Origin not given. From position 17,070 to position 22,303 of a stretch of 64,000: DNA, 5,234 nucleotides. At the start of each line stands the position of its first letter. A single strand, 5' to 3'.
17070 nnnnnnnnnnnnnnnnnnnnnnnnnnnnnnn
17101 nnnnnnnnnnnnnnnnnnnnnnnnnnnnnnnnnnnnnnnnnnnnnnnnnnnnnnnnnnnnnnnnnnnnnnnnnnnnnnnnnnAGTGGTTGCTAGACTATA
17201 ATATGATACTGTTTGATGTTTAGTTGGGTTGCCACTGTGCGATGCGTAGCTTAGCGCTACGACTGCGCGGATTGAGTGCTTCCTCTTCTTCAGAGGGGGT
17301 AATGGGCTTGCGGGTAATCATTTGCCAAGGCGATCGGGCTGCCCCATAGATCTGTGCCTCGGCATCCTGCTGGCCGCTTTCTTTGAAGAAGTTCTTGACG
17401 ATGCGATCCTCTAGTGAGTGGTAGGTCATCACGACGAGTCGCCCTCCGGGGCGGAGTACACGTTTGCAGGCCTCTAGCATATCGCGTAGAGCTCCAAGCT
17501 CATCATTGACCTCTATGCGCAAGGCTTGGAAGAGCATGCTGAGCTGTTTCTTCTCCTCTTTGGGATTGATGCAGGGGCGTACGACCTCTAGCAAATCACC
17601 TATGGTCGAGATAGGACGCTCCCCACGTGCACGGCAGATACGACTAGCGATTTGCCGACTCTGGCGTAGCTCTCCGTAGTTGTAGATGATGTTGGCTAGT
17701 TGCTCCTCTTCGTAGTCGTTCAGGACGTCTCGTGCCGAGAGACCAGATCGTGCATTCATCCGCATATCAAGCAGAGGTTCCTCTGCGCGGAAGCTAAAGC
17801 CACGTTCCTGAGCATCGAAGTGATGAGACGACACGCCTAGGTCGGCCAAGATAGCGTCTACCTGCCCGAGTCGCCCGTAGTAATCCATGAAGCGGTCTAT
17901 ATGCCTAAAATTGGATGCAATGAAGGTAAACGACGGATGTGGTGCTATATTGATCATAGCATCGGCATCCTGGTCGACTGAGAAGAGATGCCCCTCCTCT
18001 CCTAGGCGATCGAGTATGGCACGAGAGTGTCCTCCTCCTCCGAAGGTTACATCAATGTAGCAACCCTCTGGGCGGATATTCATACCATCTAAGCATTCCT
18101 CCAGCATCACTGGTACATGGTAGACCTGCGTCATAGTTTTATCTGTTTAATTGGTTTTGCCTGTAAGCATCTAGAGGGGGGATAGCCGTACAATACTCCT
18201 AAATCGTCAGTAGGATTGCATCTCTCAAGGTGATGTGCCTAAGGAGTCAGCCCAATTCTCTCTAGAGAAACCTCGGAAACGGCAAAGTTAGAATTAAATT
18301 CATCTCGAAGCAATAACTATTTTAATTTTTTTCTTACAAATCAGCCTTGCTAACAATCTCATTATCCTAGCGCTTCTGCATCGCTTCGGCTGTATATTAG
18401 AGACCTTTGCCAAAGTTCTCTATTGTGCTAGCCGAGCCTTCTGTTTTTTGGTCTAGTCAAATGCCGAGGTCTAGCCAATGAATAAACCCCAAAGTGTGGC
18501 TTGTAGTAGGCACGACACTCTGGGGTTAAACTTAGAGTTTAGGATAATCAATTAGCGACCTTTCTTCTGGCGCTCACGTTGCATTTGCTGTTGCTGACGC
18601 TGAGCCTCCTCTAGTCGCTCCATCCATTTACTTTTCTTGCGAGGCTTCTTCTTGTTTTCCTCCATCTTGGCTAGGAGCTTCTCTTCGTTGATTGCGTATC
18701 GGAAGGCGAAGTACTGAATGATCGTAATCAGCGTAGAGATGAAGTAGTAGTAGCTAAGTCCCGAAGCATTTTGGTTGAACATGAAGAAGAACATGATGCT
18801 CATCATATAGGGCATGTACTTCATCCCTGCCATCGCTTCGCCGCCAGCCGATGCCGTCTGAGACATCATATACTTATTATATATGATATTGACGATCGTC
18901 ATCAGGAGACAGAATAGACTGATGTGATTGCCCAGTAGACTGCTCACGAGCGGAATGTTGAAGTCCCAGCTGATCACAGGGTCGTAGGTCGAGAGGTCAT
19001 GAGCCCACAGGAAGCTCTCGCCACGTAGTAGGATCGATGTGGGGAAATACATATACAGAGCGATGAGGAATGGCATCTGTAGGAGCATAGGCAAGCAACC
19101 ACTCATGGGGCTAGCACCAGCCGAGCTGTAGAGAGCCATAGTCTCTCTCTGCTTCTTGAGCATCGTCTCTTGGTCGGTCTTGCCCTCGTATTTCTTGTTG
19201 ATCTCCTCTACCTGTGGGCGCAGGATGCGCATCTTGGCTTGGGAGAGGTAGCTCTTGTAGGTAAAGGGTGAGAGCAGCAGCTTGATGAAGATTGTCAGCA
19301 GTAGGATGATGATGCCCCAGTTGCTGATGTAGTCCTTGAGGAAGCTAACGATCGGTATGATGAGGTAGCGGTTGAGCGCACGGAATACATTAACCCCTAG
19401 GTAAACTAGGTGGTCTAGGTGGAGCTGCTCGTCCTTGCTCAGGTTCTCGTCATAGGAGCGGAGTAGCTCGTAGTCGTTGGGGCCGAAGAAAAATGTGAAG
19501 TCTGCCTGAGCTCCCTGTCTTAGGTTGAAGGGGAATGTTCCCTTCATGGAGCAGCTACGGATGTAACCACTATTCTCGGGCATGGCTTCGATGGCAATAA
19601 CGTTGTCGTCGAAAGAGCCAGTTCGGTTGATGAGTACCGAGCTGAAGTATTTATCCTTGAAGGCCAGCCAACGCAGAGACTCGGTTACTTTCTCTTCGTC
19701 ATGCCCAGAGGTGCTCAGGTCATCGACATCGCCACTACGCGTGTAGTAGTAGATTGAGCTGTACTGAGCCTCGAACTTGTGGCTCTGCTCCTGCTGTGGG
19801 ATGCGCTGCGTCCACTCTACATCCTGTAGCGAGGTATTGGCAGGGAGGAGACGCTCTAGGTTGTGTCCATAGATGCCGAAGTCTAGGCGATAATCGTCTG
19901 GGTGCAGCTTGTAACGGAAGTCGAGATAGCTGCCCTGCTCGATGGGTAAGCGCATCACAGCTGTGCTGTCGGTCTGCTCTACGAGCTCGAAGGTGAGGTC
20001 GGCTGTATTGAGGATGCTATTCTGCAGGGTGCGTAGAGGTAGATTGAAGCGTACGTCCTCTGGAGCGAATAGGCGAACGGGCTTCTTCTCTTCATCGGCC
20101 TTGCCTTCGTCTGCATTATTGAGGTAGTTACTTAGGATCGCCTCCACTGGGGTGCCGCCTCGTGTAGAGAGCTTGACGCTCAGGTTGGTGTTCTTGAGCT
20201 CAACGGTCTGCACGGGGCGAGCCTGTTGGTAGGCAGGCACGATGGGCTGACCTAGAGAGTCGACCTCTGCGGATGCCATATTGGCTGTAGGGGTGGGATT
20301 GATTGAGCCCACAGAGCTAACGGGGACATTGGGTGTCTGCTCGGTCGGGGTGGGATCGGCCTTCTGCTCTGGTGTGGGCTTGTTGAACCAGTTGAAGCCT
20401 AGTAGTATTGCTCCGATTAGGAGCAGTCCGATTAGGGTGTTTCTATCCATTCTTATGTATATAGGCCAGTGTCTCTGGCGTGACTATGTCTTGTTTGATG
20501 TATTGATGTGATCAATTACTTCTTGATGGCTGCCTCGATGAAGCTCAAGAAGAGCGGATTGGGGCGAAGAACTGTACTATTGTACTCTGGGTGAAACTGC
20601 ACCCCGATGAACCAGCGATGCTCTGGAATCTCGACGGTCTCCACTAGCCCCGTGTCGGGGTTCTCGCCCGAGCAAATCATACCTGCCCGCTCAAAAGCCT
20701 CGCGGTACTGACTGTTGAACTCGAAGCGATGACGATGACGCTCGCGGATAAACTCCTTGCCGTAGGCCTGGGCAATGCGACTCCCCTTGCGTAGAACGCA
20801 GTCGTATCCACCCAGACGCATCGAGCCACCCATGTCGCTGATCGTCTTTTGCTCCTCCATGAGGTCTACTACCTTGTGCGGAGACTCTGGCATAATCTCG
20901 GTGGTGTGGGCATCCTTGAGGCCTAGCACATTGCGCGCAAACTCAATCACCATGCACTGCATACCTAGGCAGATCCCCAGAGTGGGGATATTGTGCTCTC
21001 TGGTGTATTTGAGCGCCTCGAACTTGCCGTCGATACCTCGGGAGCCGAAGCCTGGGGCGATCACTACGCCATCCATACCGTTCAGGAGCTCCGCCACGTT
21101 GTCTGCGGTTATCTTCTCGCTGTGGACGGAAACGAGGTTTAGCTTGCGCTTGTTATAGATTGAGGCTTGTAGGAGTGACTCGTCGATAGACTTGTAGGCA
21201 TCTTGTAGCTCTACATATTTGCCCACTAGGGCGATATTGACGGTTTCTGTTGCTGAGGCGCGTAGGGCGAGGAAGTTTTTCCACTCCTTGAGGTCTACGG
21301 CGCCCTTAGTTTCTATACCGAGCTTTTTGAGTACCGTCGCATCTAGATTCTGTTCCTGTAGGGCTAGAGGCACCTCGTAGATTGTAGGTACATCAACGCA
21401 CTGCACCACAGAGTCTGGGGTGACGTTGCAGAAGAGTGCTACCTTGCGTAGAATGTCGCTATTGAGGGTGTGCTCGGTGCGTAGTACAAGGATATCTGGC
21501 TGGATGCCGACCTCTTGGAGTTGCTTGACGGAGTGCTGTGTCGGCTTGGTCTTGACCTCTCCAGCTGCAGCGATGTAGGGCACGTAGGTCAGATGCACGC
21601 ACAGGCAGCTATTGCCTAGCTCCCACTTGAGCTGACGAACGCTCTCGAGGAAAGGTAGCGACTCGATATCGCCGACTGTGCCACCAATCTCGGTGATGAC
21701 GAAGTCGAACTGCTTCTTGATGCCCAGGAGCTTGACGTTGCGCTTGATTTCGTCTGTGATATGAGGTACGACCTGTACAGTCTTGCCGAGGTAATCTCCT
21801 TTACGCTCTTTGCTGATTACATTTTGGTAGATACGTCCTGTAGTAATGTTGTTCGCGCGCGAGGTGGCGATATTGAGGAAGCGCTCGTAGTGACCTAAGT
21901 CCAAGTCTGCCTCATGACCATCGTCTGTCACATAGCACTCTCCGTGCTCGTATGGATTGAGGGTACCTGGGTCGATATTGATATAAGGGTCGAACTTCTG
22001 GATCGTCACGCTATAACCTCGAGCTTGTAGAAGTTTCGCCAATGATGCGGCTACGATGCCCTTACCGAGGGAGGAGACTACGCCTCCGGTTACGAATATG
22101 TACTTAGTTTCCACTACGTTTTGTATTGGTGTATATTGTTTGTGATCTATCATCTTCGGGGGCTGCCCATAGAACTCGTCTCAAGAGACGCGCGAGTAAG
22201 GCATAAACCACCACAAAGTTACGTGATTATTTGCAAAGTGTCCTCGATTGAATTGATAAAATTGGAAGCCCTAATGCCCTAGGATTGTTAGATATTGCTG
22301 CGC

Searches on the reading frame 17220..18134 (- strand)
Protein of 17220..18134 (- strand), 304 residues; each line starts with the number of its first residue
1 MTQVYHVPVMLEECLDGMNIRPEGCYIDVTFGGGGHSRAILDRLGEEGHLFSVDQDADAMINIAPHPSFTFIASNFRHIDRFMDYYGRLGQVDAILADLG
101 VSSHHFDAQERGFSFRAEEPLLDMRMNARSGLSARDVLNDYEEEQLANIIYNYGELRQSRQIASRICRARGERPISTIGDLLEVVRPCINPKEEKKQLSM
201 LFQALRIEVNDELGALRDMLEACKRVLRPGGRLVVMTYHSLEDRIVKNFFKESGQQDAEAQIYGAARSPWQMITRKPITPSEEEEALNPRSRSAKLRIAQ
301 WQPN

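Call 51: search_protein_families(library=pfam, proteins=[window:17220-18134:-], max_evalue=0.00001)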
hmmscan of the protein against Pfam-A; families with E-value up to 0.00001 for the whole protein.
window:17220-18134:- (304 aa): 2 families
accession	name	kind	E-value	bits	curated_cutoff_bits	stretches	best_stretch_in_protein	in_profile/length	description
PF01795.25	Methyltransf_5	-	3.2e-94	316.3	27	1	4-300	2-307/309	MraW methylase family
PF01728.25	FtsJ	-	1.9e-07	31.6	24.1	0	11-105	9-107/181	FtsJ-like methyltransferase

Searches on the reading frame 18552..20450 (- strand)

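Call 51: search_protein_families(library=pfam, proteins=[window:18552-20450:-], max_evalue=0.00001)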
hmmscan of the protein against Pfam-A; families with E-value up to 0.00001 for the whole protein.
window:18552-20450:- (632 aa): 2 families
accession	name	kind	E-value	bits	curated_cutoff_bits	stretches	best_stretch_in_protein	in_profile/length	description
PF02096.25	60KD_IMP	-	5.9e-47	160.1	35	1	378-582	1-160/163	60Kd inner membrane protein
PF14849.12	YidC_periplas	-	2.3e-23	83.9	24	1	83-363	2-280/283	YidC periplasmic domain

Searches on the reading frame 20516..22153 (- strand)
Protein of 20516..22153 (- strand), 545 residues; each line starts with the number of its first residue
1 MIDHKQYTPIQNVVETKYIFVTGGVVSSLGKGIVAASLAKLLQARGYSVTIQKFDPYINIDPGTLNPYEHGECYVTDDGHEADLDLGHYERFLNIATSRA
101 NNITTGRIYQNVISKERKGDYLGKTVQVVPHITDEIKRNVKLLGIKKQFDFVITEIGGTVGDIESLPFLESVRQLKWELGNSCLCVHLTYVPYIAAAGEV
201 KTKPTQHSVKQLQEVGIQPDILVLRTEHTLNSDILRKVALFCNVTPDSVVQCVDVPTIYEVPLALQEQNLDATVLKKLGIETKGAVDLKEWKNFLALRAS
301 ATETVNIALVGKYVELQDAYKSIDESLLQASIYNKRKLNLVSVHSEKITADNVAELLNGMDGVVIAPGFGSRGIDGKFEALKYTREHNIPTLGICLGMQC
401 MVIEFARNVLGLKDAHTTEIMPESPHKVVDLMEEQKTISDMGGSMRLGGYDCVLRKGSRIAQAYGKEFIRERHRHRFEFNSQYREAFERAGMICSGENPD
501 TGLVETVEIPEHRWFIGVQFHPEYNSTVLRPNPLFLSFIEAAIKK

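Call 21: search_protein_families(library=pfam, proteins=[window:20516-22153:-])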
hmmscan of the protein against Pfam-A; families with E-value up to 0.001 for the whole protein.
window:20516-22153:- (545 aa): 3 families
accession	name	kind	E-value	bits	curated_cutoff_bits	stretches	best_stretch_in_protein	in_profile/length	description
PF06418.20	CTP_synth_N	-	8.3e-126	419.2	26.1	1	17-279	1-264/265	CTP synthase N-terminus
PF00117.34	GATase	-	1.5e-38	132.9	22.8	1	316-540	2-189/190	Glutamine amidotransferase class-I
PF07722.19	Peptidase_C26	-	2.2e-09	37.9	20.5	1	382-523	99-219/219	Peptidase C26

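Call 55: find_homologous_proteins(query=window:20516-22153:-, max_evalue=1e-200)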
Query window:20516-22153:- (545 aa): 7908 proteins with E <= 1e-200 among 8000 candidates; the best 120 are listed.
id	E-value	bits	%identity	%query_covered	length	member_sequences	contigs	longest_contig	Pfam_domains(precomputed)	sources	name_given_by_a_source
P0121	0.0e+0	1240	100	100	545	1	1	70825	PF07722.20,PF06418.21,PF00117.35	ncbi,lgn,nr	ncbi:MAG: CTP synthase [Porphyromonadaceae bacterium]|nr:CTP synthase [Porphyromonadaceae bacterium]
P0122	0.0e+0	1194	97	99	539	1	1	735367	PF07722.20,PF06418.21,PF00117.35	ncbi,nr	ncbi:CTP synthetase [Porphyromonas sp. COT-290 OH3588]|nr:CTP synthetase [Porphyromonas sp. COT-290 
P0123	0.0e+0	1187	96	99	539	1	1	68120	PF07722.20,PF06418.21,PF00117.35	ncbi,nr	ncbi:CTP synthetase [Porphyromonas sp. COT-290 OH860]|nr:CTP synthetase [Porphyromonas sp. COT-290 O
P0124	0.0e+0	1177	96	98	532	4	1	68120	PF07722.20,PF06418.21,PF00117.35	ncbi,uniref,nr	ncbi:CTP synthase [Porphyromonas sp. COT-290 OH860]|uniref:CTP synthase n=1 Tax=Porphyromonas sp. CO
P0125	0.0e+0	1130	93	98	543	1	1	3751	PF07722.20,PF06418.21,PF00117.35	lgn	-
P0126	0.0e+0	1122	91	98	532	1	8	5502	PF07722.20,PF06418.21,PF00117.35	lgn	-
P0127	0.0e+0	1117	92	97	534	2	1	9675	PF07722.20,PF06418.21,PF00117.35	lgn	-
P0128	0.0e+0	1114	92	98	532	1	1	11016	PF07722.20,PF06418.21,PF00117.35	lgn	-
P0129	0.0e+0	1104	89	97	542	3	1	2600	PF07722.20,PF06418.21,PF00117.35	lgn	-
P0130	0.0e+0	1098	90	97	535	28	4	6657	PF07722.20,PF06418.21,PF00117.35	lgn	-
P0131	0.0e+0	1094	90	97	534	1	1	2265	PF07722.20,PF06418.21,PF00117.35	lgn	-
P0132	0.0e+0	1089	89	97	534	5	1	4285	PF07722.20,PF06418.21,PF00117.35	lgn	-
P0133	0.0e+0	1082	88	98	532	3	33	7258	PF07722.20,PF06418.21,PF00117.35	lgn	-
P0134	0.0e+0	1071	87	98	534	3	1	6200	PF07722.20,PF06418.21,PF00117.35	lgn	-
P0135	0.0e+0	1070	87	97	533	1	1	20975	PF07722.20,PF06418.21,PF00117.35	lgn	-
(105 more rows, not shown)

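Call 56: find_encoding_contigs(protein=P0122, flank=10000, max_places=2)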
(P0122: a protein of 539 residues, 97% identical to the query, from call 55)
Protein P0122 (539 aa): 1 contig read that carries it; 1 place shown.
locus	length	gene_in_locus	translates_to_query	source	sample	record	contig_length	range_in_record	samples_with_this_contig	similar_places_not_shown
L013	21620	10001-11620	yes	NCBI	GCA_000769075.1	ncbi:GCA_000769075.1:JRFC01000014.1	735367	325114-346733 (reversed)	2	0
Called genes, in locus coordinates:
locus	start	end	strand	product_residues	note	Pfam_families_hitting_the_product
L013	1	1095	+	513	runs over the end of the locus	PF12072:RNase_Y_N, PF00013:KH_1 (weak), PF08668:HDOD (faint), PF01966:HD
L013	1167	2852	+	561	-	PF00916:Sulfate_transp, PF01740:STAS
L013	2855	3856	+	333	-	PF01207:Dus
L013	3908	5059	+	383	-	PF14289:DUF4369 (faint)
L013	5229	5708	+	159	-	PF00255:GSHPx, PF00578:AhpC-TSA (weak)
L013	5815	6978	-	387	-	PF00691:OmpA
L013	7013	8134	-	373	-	PF00691:OmpA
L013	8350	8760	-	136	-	PF02961:SAM_BAF (faint), PF11731:Cdd1 (faint), PF14520:HHH_5 (faint), PF14229:DUF4332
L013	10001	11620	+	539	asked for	PF06418:CTP_synth_N, PF00117:GATase, PF07722:Peptidase_C26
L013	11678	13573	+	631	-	PF14849:YidC_periplas, PF02096:60KD_IMP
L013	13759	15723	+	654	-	PF02824:TGS, PF07973:tRNA_SAD, PF00587:tRNA-synt_2b, PF03129:HGTP_anticodon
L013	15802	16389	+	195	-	PF05198:IF3_N, PF00707:IF3_C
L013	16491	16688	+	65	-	PF01632:Ribosomal_L35p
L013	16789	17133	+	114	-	PF00453:Ribosomal_L20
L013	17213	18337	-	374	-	PF04055:Radical_SAM, PF06969:HemN_C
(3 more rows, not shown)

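Call 57: find_encoding_contigs(protein=P0123, flank=10000, max_places=2)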
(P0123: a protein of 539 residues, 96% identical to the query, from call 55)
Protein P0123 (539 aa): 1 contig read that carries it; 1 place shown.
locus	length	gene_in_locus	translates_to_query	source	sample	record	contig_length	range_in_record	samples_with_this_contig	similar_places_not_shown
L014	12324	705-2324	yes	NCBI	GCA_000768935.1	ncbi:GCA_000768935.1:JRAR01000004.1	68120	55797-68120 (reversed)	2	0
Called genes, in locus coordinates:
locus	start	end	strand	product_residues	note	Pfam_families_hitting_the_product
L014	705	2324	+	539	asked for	PF06418:CTP_synth_N, PF00117:GATase, PF07722:Peptidase_C26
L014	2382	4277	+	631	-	PF14849:YidC_periplas, PF02096:60KD_IMP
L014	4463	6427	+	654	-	PF02824:TGS, PF07973:tRNA_SAD, PF00587:tRNA-synt_2b, PF03129:HGTP_anticodon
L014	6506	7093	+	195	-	PF05198:IF3_N, PF00707:IF3_C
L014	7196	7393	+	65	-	PF01632:Ribosomal_L35p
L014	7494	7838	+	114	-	PF00453:Ribosomal_L20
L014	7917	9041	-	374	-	PF04055:Radical_SAM, PF06969:HemN_C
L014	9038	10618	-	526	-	PF02638:GHL10, PF13200:DUF4015, PF14871:GHL6 (faint)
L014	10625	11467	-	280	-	PF02569:Pantoate_ligase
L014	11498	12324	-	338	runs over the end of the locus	PF01118:Semialdhyde_dh, PF02774:Semialdhyde_dhC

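Call 60: find_encoding_contigs(protein=P0128, flank=10000, max_places=2)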
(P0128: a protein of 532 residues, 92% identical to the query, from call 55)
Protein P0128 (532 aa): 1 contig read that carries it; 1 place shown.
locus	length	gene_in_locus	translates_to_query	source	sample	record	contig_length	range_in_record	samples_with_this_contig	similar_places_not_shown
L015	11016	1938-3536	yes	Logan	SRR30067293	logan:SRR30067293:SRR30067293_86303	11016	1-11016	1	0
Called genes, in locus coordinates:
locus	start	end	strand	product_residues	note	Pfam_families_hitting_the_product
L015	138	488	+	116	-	PF02261:Asp_decarbox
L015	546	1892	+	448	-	PF02881:SRP54_N, PF00448:SRP54, PF02978:SRP_SPB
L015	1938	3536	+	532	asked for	PF06418:CTP_synth_N, PF00117:GATase, PF07722:Peptidase_C26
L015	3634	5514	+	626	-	PF14849:YidC_periplas, PF02096:60KD_IMP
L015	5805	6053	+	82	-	PF14899:DUF4492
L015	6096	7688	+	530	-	PF01654:Cyt_bd_oxida_I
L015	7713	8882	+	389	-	PF02322:Cyt_bd_oxida_II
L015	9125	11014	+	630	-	?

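Call 61: find_encoding_contigs(protein=P0127, flank=10000, max_places=2)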
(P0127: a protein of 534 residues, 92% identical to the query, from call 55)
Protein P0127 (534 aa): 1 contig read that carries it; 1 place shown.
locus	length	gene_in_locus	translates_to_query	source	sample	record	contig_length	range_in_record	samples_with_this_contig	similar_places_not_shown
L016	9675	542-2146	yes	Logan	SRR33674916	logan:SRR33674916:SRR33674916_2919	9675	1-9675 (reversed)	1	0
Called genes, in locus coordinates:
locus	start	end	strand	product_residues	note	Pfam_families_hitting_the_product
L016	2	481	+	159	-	?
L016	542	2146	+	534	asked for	PF06418:CTP_synth_N, PF00117:GATase, PF07722:Peptidase_C26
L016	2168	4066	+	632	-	PF14849:YidC_periplas, PF02096:60KD_IMP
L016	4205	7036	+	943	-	PF13620:CarboxypepD_reg, PF13715:CarbopepD_reg_2, PF14905:OMP_b-brl_3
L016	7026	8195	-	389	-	PF13440:Polysacc_synt_3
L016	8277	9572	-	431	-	PF16217:M64_N, PF09471:Peptidase_M64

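Call 62: find_encoding_contigs(protein=P0135, flank=10000, max_places=2)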
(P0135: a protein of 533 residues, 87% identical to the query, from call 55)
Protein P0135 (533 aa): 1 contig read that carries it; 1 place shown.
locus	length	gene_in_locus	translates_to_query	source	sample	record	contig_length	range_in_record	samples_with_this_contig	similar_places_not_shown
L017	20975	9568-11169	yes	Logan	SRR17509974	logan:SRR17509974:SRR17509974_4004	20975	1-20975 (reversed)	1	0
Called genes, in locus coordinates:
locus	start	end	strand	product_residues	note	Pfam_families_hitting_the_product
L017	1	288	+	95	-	?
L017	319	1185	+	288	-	-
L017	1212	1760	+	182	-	PF01965:DJ-1_PfpI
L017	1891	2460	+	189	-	PF16702:DUF5063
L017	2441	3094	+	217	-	PF01612:DNA_pol_A_exo1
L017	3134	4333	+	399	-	PF17785:PUA_3, PF10672:Methyltrans_SAM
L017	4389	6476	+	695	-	PF10459:Peptidase_S46, PF13365:Trypsin_2 (faint), PF10459:Peptidase_S46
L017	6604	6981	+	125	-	PF19569:START_2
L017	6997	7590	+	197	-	PF04055:Radical_SAM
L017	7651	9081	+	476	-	PF01408:GFO_IDH_MocA, PF21252:Glyco_hydro_109_C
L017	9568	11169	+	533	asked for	PF06418:CTP_synth_N, PF00117:GATase, PF07722:Peptidase_C26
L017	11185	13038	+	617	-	PF14849:YidC_periplas, PF02096:60KD_IMP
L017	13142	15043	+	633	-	-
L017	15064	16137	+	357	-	PF00988:CPSase_sm_chain, PF01965:DJ-1_PfpI (weak), PF00117:GATase, PF07722:Peptidase_C26 (faint)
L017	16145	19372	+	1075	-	PF25596:CPSase_L_D1, PF02786:CPSase_L_D2, PF07478:Dala_Dala_lig_C, PF02787:CPSase_L_D3, PF25596:CPSase_L_D1, PF02222:ATP-grasp, PF02786:CPSase_L_D2, PF07478:Dala_Dala_lig_C, +4 more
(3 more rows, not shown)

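Call 67: find_encoding_contigs(protein=P0125, flank=10000, max_places=3)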
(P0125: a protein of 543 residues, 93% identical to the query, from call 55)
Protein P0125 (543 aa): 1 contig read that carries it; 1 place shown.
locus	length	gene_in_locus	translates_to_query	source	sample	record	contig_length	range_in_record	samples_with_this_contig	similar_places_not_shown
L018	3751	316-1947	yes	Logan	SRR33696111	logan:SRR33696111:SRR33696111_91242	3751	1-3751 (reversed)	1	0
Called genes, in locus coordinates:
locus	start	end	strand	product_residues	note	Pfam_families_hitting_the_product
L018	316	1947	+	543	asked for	PF06418:CTP_synth_N, PF00117:GATase, PF07722:Peptidase_C26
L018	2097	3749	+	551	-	?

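Call 68: find_encoding_contigs(protein=P0126, flank=10000, max_places=8)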
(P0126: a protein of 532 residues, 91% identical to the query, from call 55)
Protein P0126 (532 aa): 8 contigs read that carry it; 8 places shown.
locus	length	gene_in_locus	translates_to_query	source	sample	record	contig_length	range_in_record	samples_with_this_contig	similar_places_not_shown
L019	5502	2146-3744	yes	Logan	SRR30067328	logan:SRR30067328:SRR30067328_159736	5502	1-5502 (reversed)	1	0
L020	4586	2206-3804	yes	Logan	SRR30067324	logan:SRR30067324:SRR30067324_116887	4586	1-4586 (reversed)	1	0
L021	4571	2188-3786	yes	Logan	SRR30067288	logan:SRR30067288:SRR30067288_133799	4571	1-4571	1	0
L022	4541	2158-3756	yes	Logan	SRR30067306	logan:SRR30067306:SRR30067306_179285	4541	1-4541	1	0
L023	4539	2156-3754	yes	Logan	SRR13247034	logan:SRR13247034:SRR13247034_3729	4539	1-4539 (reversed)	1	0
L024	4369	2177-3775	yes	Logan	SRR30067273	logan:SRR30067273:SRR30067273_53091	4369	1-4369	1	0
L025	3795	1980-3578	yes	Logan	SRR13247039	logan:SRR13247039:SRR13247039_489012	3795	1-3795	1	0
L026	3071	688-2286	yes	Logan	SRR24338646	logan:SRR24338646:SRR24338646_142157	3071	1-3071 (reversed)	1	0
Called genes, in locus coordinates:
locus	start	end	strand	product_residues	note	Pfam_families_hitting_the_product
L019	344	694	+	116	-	PF02261:Asp_decarbox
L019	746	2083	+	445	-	PF02881:SRP54_N, PF00448:SRP54, PF02978:SRP_SPB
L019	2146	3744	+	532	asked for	PF06418:CTP_synth_N, PF00117:GATase, PF07722:Peptidase_C26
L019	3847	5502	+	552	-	?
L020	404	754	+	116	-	PF02261:Asp_decarbox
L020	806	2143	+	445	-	PF02881:SRP54_N, PF00448:SRP54, PF02978:SRP_SPB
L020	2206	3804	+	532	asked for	PF06418:CTP_synth_N, PF00117:GATase, PF07722:Peptidase_C26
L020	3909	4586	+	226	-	?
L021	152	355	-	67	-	-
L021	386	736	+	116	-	PF02261:Asp_decarbox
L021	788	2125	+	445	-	PF02881:SRP54_N, PF00448:SRP54, PF02978:SRP_SPB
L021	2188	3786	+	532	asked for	PF06418:CTP_synth_N, PF00117:GATase, PF07722:Peptidase_C26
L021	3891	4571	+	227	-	?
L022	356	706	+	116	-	PF02261:Asp_decarbox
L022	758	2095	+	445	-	PF02881:SRP54_N, PF00448:SRP54, PF02978:SRP_SPB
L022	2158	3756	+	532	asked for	PF06418:CTP_synth_N, PF00117:GATase, PF07722:Peptidase_C26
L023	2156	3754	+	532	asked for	PF06418:CTP_synth_N, PF00117:GATase, PF07722:Peptidase_C26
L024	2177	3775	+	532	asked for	PF06418:CTP_synth_N, PF00117:GATase, PF07722:Peptidase_C26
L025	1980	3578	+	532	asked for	PF06418:CTP_synth_N, PF00117:GATase, PF07722:Peptidase_C26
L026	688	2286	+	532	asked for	PF06418:CTP_synth_N, PF00117:GATase, PF07722:Peptidase_C26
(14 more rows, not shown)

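Call 89: find_encoding_contigs(protein=P0121, flank=1000, max_places=3)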
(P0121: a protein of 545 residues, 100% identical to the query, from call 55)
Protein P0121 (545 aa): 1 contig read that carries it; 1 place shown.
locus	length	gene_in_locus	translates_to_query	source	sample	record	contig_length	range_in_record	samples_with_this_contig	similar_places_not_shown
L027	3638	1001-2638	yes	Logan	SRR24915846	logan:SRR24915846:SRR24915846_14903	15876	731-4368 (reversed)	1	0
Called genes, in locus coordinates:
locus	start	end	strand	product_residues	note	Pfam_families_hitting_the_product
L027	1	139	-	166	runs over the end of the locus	-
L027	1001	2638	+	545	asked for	PF06418:CTP_synth_N, PF00117:GATase, PF07722:Peptidase_C26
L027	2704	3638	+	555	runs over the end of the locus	?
